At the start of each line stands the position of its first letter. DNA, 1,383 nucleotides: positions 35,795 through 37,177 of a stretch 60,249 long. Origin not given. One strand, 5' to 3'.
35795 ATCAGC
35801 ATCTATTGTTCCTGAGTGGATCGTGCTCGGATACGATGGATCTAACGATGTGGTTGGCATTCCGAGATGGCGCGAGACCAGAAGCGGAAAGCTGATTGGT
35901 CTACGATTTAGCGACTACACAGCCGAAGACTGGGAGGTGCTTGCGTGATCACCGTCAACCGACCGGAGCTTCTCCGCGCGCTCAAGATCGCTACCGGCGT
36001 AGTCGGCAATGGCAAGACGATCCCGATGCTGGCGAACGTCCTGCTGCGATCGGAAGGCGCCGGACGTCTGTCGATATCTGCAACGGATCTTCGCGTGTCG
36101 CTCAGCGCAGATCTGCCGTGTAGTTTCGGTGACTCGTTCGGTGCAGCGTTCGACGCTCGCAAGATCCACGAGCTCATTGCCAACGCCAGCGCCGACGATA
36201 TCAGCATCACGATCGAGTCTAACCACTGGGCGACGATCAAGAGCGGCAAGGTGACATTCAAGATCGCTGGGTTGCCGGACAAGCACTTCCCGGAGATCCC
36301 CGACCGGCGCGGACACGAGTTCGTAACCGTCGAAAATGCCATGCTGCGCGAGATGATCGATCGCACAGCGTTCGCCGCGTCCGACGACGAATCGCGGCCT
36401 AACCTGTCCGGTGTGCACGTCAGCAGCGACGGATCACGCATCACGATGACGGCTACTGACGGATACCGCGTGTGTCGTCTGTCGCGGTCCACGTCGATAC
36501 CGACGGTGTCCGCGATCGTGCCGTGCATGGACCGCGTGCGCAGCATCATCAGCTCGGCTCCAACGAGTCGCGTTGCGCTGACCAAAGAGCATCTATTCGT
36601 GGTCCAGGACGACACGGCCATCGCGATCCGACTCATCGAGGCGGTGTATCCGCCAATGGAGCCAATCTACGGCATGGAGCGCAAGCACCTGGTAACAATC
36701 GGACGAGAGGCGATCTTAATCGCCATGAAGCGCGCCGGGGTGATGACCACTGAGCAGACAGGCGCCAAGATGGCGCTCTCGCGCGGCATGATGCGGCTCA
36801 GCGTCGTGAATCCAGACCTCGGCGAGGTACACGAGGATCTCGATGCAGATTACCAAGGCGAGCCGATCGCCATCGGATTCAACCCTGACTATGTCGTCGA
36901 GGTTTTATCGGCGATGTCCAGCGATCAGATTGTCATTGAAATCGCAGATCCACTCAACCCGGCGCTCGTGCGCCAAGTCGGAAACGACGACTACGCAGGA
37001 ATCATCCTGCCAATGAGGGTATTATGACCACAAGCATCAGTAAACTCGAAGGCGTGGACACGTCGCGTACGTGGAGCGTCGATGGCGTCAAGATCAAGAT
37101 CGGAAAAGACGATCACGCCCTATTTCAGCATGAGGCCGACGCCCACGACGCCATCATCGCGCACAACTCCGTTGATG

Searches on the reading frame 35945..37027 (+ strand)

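Call 13: search_protein_families(library=pfam, proteins=[window:35945-37027:+], max_evalue=0.001)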
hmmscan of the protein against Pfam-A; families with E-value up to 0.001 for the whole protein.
window:35945-37027:+ (360 aa): 3 families
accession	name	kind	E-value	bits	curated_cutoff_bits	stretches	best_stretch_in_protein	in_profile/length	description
PF02768.20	DNA_pol3_beta_3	-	1e-25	90.3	27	1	245-358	7-121/121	DNA polymerase III beta subunit, C-terminal domain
PF00712.24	DNA_pol3_beta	-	3.1e-18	66.5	24.4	1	2-119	3-120/120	DNA polymerase III beta subunit, N-terminal domain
PF02767.21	DNA_pol3_beta_2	-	8.6e-15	55.5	27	1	129-236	2-115/116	DNA polymerase III beta subunit, central domain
